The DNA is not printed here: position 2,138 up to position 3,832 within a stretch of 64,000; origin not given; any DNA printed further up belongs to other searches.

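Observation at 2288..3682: Full-length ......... intein inside a UDP-xylose-synthase-like gene, inserted in the RIFN|TYGPRM motif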

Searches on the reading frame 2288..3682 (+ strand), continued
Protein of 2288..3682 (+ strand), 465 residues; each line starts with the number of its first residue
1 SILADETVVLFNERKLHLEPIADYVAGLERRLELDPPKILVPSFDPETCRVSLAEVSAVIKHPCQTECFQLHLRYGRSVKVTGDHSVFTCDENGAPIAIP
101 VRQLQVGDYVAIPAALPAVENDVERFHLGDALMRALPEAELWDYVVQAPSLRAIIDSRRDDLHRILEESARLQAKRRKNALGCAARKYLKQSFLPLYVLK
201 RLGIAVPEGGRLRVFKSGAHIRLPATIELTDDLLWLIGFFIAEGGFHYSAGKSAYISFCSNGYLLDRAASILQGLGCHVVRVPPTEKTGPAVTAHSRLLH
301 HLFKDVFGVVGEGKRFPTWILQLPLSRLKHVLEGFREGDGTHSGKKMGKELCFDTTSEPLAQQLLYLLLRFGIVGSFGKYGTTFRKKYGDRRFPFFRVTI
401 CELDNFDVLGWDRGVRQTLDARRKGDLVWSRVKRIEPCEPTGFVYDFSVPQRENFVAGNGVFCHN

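Call 10: find_homologous_proteins(query=window:2288-3682:+, max_evalue=0.00001)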
Query window:2288-3682:+ (465 aa): 870 proteins with E <= 0.00001 among 8000 candidates; the best 120 are listed.
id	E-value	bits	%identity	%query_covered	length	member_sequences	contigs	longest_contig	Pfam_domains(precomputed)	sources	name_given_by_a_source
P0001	2.0e-262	889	82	100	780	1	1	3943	PF16363.12,PF01073.26,PF14528.12,PF01370.28,PF14890.12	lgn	-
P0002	2.5e-226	770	100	72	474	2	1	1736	PF16363.12,PF14528.12,PF01370.28,PF14890.12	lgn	-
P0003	5.2e-211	720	68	100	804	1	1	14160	PF16363.12,PF01073.26,PF14528.12,PF01370.28,PF14890.12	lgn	-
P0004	1.1e-210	719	66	100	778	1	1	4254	PF16363.12,PF14528.12,PF01370.28,PF14890.12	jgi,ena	-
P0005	4.5e-209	713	65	100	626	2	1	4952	PF16363.12,PF14528.12,PF01370.28,PF14890.12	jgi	-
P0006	1.4e-207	708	67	100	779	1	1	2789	PF16363.12,PF01073.26,PF14528.12,PF01370.28,PF14890.12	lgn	-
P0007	6.6e-195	667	61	100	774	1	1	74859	PF04321.24,PF16363.12,PF01073.26,PF07993.19,PF14528.12,PF01370.28,PF14890.12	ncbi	-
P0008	1.2e-177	610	55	100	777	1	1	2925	PF16363.12,PF02719.22,PF01073.26,PF07993.19,PF14528.12,PF01370.28,PF14890.12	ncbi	-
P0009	2.1e-177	609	59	100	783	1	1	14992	PF16363.12,PF14528.12,PF01370.28,PF14890.12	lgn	-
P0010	2.5e-172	592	56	100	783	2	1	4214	PF16363.12,PF02719.22,PF01073.26,PF07993.19,PF14528.12,PF01370.28,PF14890.12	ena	-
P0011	2.4e-171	589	55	100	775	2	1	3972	PF16363.12,PF02719.22,PF01073.26,PF07993.19,PF14528.12,PF00106.32,PF01370.28,PF14890.12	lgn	-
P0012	1.2e-168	580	54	100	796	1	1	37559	PF16363.12,PF02719.22,PF01073.26,PF07993.19,PF14528.12,PF01370.28,PF14890.12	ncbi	-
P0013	3.6e-168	579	52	100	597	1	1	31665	PF16363.12,PF14528.12,PF01370.28,PF14890.12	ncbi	ncbi:MAG: GDP-mannose 4,6-dehydratase [Candidatus Omnitrophota bacterium]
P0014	1.1e-167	577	51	100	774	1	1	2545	PF16363.12,PF01073.26,PF07993.19,PF14528.12,PF01370.28,PF14890.12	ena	-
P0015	1.3e-167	577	55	100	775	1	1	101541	PF16363.12,PF07993.19,PF14528.12,PF01370.28,PF14890.12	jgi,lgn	jgi:nucleoside-diphosphate-sugar epimerase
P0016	7.9e-167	574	53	100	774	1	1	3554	PF16363.12,PF02719.22,PF01073.26,PF14528.12,PF01370.28,PF14890.12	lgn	-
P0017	5.2e-166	571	53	100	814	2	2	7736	PF16363.12,PF01073.26,PF14528.12,PF01370.28,PF14890.12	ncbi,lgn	-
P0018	1.7e-165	570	52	100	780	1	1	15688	PF16363.12,PF01073.26,PF07993.19,PF14528.12,PF01370.28,PF14890.12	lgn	-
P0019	3.9e-165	569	55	100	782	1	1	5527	PF16363.12,PF01073.26,PF07993.19,PF14528.12,PF01370.28,PF14890.12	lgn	-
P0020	1.5e-162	560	54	100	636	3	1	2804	PF16363.12,PF14528.12,PF01370.28,PF14890.12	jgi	jgi:nucleoside-diphosphate-sugar epimerase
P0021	1.9e-162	560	55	100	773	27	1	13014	PF04321.24,PF16363.12,PF01073.26,PF14528.12,PF01370.28,PF14890.12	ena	-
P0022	2.6e-162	559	53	100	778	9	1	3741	PF16363.12,PF02719.22,PF01073.26,PF14528.12,PF01370.28,PF14890.12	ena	-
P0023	3.2e-162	559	55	100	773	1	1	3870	PF04321.24,PF16363.12,PF01073.26,PF14528.12,PF01370.28,PF14890.12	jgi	jgi:UDP-glucuronate decarboxylase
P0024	8.9e-162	557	53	100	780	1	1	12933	PF04321.24,PF16363.12,PF02719.22,PF01073.26,PF07993.19,PF14528.12,PF01370.28,PF14890.12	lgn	-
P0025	1.7e-160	553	53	98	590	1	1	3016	PF16363.12,PF14528.12,PF01370.28,PF14890.12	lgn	-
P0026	1.9e-160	553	54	100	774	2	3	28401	PF16363.12,PF14528.12,PF01370.28,PF14890.12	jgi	jgi:nucleoside-diphosphate-sugar epimerase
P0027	9.7e-160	551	55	100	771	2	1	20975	PF16363.12,PF01073.26,PF14528.12,PF01370.28,PF14890.12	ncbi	-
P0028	1.3e-159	550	54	100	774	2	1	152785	PF04321.24,PF16363.12,PF01073.26,PF14528.12,PF01370.28,PF14890.12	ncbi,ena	-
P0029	1.3e-159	550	54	100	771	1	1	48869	PF16363.12,PF01073.26,PF14528.12,PF01370.28,PF14890.12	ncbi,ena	-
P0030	2.2e-159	550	54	100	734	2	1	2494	PF16363.12,PF14528.12,PF01370.28,PF14890.12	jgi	jgi:nucleoside-diphosphate-sugar epimerase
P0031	2.3e-159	550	53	100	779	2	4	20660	PF04321.24,PF16363.12,PF02719.22,PF01073.26,PF14528.12,PF01370.28,PF14890.12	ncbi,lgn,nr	ncbi:MAG: GDP-mannose 4,6-dehydratase [Candidatus Altiarchaeales archaeon]|nr:GDP-mannose 4,6-dehydr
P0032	2.7e-159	549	54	100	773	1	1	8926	PF04321.24,PF16363.12,PF14528.12,PF01370.28,PF14890.12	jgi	jgi:UDP-glucuronate decarboxylase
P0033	3.2e-159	549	54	100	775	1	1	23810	PF04321.24,PF16363.12,PF14528.12,PF01370.28,PF14890.12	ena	-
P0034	1.0e-158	547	54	100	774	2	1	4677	PF04321.24,PF16363.12,PF01073.26,PF14528.12,PF01370.28,PF14890.12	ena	-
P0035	1.7e-158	547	52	100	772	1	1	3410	PF16363.12,PF01073.26,PF14528.12,PF01370.28,PF14890.12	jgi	jgi:UDP-glucuronate decarboxylase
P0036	2.3e-158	546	52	100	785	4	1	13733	PF16363.12,PF02719.22,PF01073.26,PF07993.19,PF14528.12,PF01370.28,PF14890.12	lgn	-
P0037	3.0e-158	546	53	100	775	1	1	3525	PF16363.12,PF02719.22,PF14528.12,PF01370.28,PF14890.12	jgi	jgi:UDP-glucuronate decarboxylase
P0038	7.2e-158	545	53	100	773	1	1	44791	PF16363.12,PF01073.26,PF14528.12,PF01370.28,PF14890.12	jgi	jgi:nucleoside-diphosphate-sugar epimerase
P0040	2.1e-157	543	53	100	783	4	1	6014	PF04321.24,PF16363.12,PF02719.22,PF01073.26,PF07993.19,PF14528.12,PF01370.28,PF14890.12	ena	-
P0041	2.6e-157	543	54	100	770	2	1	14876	PF16363.12,PF01073.26,PF14528.12,PF01370.28,PF14890.12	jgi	jgi:nucleoside-diphosphate-sugar epimerase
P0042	1.1e-156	541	53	100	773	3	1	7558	PF04321.24,PF16363.12,PF01073.26,PF07993.19,PF14528.12,PF01370.28,PF14890.12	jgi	jgi:nucleoside-diphosphate-sugar epimerase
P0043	1.2e-156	541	53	100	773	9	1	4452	PF04321.24,PF16363.12,PF01073.26,PF14528.12,PF01370.28,PF14890.12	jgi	jgi:nucleoside-diphosphate-sugar epimerase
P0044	3.1e-156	539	53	100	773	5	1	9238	PF04321.24,PF16363.12,PF01073.26,PF14528.12,PF01370.28,PF14890.12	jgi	jgi:UDP-glucuronate decarboxylase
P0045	4.3e-156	539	53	100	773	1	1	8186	PF04321.24,PF16363.12,PF01073.26,PF07993.19,PF14528.12,PF01370.28,PF14890.12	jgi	jgi:nucleoside-diphosphate-sugar epimerase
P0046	1.1e-155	537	52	100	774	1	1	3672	PF04321.24,PF16363.12,PF01073.26,PF14528.12,PF01370.28,PF14890.12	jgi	jgi:UDP-glucuronate decarboxylase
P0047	1.4e-154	534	54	100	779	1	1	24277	PF16363.12,PF01073.26,PF07993.19,PF14528.12,PF01370.28,PF14890.12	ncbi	-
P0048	2.8e-154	533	52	100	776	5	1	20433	PF04321.24,PF16363.12,PF14528.12,PF01370.28,PF14890.12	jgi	jgi:nucleoside-diphosphate-sugar epimerase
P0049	8.9e-154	531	54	100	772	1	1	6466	PF16363.12,PF14528.12,PF01370.28,PF14890.12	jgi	jgi:UDP-glucuronate decarboxylase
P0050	3.8e-153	529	54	100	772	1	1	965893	PF16363.12,PF01073.26,PF14528.12,PF01370.28,PF14890.12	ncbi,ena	-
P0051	4.2e-153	529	53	100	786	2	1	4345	PF16363.12,PF07993.19,PF14528.12,PF01370.28,PF14890.12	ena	-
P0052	1.3e-152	527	49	100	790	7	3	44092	PF16363.12,PF02719.22,PF01073.26,PF07993.19,PF14528.12,PF01370.28,PF14890.12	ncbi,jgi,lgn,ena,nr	ncbi:MAG: hypothetical protein COU44_02915 [Candidatus Nealsonbacteria bacterium CG10_big_fil_rev_8_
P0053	1.9e-152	527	53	100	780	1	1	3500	PF16363.12,PF01073.26,PF14528.12,PF01370.28,PF14890.12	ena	-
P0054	4.0e-152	526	53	100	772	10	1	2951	PF04321.24,PF16363.12,PF14528.12,PF01370.28,PF14890.12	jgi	jgi:nucleoside-diphosphate-sugar epimerase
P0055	1.5e-151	524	52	100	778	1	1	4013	PF16363.12,PF01073.26,PF07993.19,PF14528.12,PF01370.28,PF14890.12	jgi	jgi:nucleoside-diphosphate-sugar epimerase/intein/homing endonuclease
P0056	1.9e-151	523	52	100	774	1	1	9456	PF04321.24,PF16363.12,PF02719.22,PF01073.26,PF07993.19,PF14528.12,PF00106.32,PF01370.28,PF14890.12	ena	-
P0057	2.5e-151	523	53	100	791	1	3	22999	PF04321.24,PF16363.12,PF01073.26,PF07993.19,PF14528.12,PF01370.28,PF14890.12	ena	-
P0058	3.5e-151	523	52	100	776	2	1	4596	PF16363.12,PF02719.22,PF01073.26,PF07993.19,PF14528.12,PF01370.28,PF14890.12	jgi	jgi:nucleoside-diphosphate-sugar epimerase/intein/homing endonuclease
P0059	5.2e-151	522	52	100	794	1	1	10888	PF16363.12,PF14528.12,PF01370.28,PF14890.12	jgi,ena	-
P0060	7.9e-151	521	52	100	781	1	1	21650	PF16363.12,PF14528.12,PF01370.28,PF14890.12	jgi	jgi:UDP-glucuronate decarboxylase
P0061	9.6e-151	521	53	100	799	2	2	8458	PF16363.12,PF02719.22,PF01073.26,PF07993.19,PF14528.12,PF01370.28,PF14890.12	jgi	-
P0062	2.6e-150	520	52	100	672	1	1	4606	PF16363.12,PF14528.12,PF01370.28,PF14890.12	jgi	jgi:UDP-glucuronate decarboxylase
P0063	4.9e-150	519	52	100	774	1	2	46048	PF16363.12,PF01073.26,PF14528.12,PF01370.28,PF14890.12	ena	-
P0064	8.2e-150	518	53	100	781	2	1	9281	PF16363.12,PF01073.26,PF07993.19,PF14528.12,PF01370.28,PF14890.12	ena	-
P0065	9.1e-150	518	52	100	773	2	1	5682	PF04321.24,PF16363.12,PF01073.26,PF14528.12,PF01370.28,PF14890.12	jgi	jgi:UDP-glucuronate decarboxylase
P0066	1.0e-149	518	52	100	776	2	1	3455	PF04321.24,PF16363.12,PF01073.26,PF14528.12,PF01370.28,PF14890.12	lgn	-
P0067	1.2e-149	517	52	100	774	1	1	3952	PF16363.12,PF02719.22,PF01073.26,PF07993.19,PF14528.12,PF01370.28,PF14890.12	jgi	jgi:UDP-glucuronate decarboxylase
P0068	4.3e-149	516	52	100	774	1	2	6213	PF16363.12,PF01073.26,PF07993.19,PF14528.12,PF01370.28,PF14890.12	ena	-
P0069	1.2e-147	511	52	100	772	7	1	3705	PF16363.12,PF14528.12,PF01370.28,PF14890.12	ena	-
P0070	2.3e-147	510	50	100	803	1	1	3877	PF16363.12,PF02719.22,PF01073.26,PF14528.12,PF01370.28,PF14890.12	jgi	-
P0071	3.5e-147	509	51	100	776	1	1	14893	PF04321.24,PF16363.12,PF01073.26,PF14528.12,PF01370.28,PF14890.12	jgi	jgi:nucleoside-diphosphate-sugar epimerase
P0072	3.6e-147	509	51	100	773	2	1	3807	PF16363.12,PF14528.12,PF01370.28,PF14890.12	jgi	jgi:UDP-glucuronate decarboxylase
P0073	4.9e-147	509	53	100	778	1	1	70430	PF16363.12,PF14528.12,PF01370.28,PF14890.12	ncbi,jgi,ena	-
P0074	6.5e-147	508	49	100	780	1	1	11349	PF16363.12,PF02719.22,PF01073.26,PF07993.19,PF14528.12,PF01370.28,PF14890.12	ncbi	-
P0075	7.6e-147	508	50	100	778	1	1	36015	PF16363.12,PF01073.26,PF14528.12,PF01370.28,PF14890.12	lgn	-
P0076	9.8e-147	508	50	100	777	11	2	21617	PF16363.12,PF01073.26,PF14528.12,PF01370.28,PF14890.12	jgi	jgi:nucleoside-diphosphate-sugar epimerase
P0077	2.8e-146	506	54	100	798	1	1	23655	PF16363.12,PF07993.19,PF14528.12,PF01370.28,PF14890.12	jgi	jgi:UDP-glucuronate decarboxylase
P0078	3.1e-146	506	53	100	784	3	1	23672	PF16363.12,PF01073.26,PF07993.19,PF14528.12,PF01370.28,PF14890.12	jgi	jgi:nucleoside-diphosphate-sugar epimerase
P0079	3.1e-146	506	51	100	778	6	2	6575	PF16363.12,PF01073.26,PF14528.12,PF01370.28,PF14890.12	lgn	-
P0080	3.4e-146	506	52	100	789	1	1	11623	PF16363.12,PF01073.26,PF07993.19,PF14528.12,PF01370.28,PF14890.12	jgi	jgi:nucleoside-diphosphate-sugar epimerase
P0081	3.8e-146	506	53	100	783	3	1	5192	PF16363.12,PF01073.26,PF07993.19,PF14528.12,PF01370.28,PF14890.12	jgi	jgi:nucleoside-diphosphate-sugar epimerase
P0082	1.1e-145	504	52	100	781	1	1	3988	PF16363.12,PF01073.26,PF07993.19,PF14528.12,PF01370.28,PF14890.12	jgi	jgi:nucleoside-diphosphate-sugar epimerase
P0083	1.6e-145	504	51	100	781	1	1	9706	PF16363.12,PF01073.26,PF07993.19,PF14528.12,PF01370.28,PF14890.12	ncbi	-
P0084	5.0e-145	502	51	100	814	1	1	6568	PF16363.12,PF01073.26,PF07993.19,PF14528.12,PF01370.28,PF14890.12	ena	-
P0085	7.6e-145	502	51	100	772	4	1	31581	PF16363.12,PF14528.12,PF01370.28,PF14890.12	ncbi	-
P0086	2.8e-144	500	53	100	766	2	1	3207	PF16363.12,PF14528.12,PF01370.28,PF14890.12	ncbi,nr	ncbi:MAG TPA: GDP-mannose 4,6-dehydratase, partial [Gemmataceae bacterium]|nr:GDP-mannose 4,6-dehydr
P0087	5.3e-144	499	51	100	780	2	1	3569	PF16363.12,PF01073.26,PF07993.19,PF14528.12,PF01370.28,PF14890.12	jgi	jgi:nucleoside-diphosphate-sugar epimerase/intein/homing endonuclease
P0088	7.9e-144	498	47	100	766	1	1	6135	PF04321.24,PF16363.12,PF02719.22,PF01073.26,PF07993.19,PF14528.12,PF01370.28,PF14890.12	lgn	-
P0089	1.0e-143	498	52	100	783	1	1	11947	PF16363.12,PF01073.26,PF07993.19,PF14528.12,PF01370.28,PF14890.12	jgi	jgi:nucleoside-diphosphate-sugar epimerase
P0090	1.1e-143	498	51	100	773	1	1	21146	PF16363.12,PF01073.26,PF07993.19,PF14528.12,PF01370.28,PF14890.12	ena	-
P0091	5.7e-143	495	51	100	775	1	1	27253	PF16363.12,PF14528.12,PF01370.28,PF14890.12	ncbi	-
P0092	8.1e-143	495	50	100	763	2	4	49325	PF04321.24,PF16363.12,PF01073.26,PF07993.19,PF14528.12,PF01370.28,PF14890.12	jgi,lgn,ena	-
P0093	9.4e-143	495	48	100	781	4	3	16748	PF04321.24,PF16363.12,PF02719.22,PF01073.26,PF14528.12,PF01370.28,PF14890.12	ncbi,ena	-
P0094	1.9e-142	494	50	100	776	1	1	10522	PF16363.12,PF01073.26,PF07993.19,PF14528.12,PF01370.28,PF14890.12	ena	-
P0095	2.0e-142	494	48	100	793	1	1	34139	PF04321.24,PF16363.12,PF02719.22,PF01073.26,PF07993.19,PF14528.12,PF01370.28,PF14890.12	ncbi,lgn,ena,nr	ncbi:GDP-mannose 4,6-dehydratase [candidate division KSB1 bacterium]|nr:GDP-mannose 4,6-dehydratase 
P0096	9.6e-142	491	47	100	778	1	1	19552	PF16363.12,PF01073.26,PF14528.12,PF01370.28,PF14890.12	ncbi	-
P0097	1.3e-141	491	50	100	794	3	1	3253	PF04321.24,PF16363.12,PF01073.26,PF14528.12,PF01370.28,PF14890.12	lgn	-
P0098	1.9e-141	490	48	100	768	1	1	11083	PF04321.24,PF16363.12,PF01073.26,PF07993.19,PF14528.12,PF01370.28,PF14890.12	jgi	-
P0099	3.4e-141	490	51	100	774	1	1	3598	PF16363.12,PF01073.26,PF07993.19,PF14528.12,PF01370.28,PF14890.12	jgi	jgi:UDP-glucuronate decarboxylase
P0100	3.8e-140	486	49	100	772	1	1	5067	PF04321.24,PF16363.12,PF01073.26,PF07993.19,PF14528.12,PF01370.28,PF14890.12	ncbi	-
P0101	7.8e-140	485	50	100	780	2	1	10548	PF16363.12,PF01073.26,PF07993.19,PF14528.12,PF01370.28,PF14890.12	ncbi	ncbi:MAG TPA: NAD-dependent epimerase/dehydratase family protein [Gemmataceae bacterium]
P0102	8.3e-140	485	49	100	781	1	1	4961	PF16363.12,PF07993.19,PF14528.12,PF01370.28,PF14890.12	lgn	-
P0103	1.0e-139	485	50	100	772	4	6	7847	PF04321.24,PF16363.12,PF01073.26,PF07993.19,PF14528.12,PF01370.28,PF14890.12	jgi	jgi:UDP-glucuronate decarboxylase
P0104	1.3e-139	484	50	100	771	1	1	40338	PF16363.12,PF14528.12,PF01370.28,PF14890.12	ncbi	-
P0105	3.0e-139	483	50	100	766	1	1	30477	PF04321.24,PF16363.12,PF01073.26,PF14528.12,PF01370.28,PF14890.12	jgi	jgi:UDP-glucuronate decarboxylase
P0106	4.4e-139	483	49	100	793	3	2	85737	PF16363.12,PF01073.26,PF07993.19,PF14528.12,PF01370.28,PF14890.12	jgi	-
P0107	4.8e-139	483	47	100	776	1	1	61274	PF16363.12,PF02719.22,PF01073.26,PF14528.12,PF01370.28,PF14890.12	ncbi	-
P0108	7.8e-139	482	48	100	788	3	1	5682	PF04321.24,PF16363.12,PF01073.26,PF14528.12,PF01370.28,PF14890.12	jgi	-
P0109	1.3e-138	481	50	100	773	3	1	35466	PF16363.12,PF01073.26,PF07993.19,PF14528.12,PF01370.28,PF14890.12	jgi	-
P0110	2.2e-138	480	50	100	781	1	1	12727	PF04321.24,PF16363.12,PF02719.22,PF01073.26,PF07993.19,PF14528.12,PF01370.28,PF14890.12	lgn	-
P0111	3.2e-138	480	47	100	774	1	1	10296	PF16363.12,PF14528.12,PF01370.28,PF14890.12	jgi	jgi:UDP-glucuronate decarboxylase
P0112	1.7e-137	477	49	100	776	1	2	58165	PF16363.12,PF01073.26,PF07993.19,PF14528.12,PF01370.28,PF14890.12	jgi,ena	-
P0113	7.1e-137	475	50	100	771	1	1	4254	PF16363.12,PF01073.26,PF14528.12,PF01370.28,PF14890.12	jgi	-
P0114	1.9e-136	474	50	100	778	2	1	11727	PF16363.12,PF01073.26,PF07993.19,PF14528.12,PF01370.28,PF14890.12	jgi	jgi:UDP-glucuronate decarboxylase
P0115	2.1e-136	474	50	100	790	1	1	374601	PF04321.24,PF16363.12,PF01073.26,PF07993.19,PF14528.12,PF01370.28,PF14890.12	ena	-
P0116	4.9e-136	473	50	100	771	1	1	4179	PF16363.12,PF01073.26,PF14528.12,PF01370.28,PF14890.12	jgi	jgi:nucleoside-diphosphate-sugar epimerase/intein/homing endonuclease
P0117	6.5e-136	472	48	100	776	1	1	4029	PF04321.24,PF16363.12,PF01073.26,PF14528.12,PF01370.28,PF14890.12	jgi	jgi:UDP-glucuronate decarboxylase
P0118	7.6e-136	472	48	100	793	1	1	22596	PF04321.24,PF16363.12,PF01073.26,PF07993.19,PF14528.12,PF01370.28,PF14890.12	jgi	jgi:nucleoside-diphosphate-sugar epimerase/intein/homing endonuclease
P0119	2.1e-135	470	49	100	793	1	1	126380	PF04321.24,PF16363.12,PF01073.26,PF14528.12,PF01370.28,PF14890.12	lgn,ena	-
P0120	3.3e-135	470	49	100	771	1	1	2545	PF16363.12,PF01073.26,PF14528.12,PF01370.28,PF14890.12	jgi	jgi:nucleoside-diphosphate-sugar epimerase/intein/homing endonuclease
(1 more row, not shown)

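Call 21: find_encoding_contigs(protein=P0001, flank=3000, max_places=3)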
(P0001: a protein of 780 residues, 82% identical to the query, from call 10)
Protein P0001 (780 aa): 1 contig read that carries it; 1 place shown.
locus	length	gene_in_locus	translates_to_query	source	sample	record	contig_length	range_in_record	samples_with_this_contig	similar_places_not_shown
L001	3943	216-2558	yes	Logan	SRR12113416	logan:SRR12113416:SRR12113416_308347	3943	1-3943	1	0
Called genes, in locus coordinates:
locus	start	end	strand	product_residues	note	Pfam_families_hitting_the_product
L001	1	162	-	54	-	?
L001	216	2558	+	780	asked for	PF01073:3Beta_HSD (weak), PF01370:Epimerase, PF16363:GDP_Man_Dehyd, PF14890:Intein_splicing, PF14528:LAGLIDADG_3 (weak), PF01370:Epimerase, PF16363:GDP_Man_Dehyd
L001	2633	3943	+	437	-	?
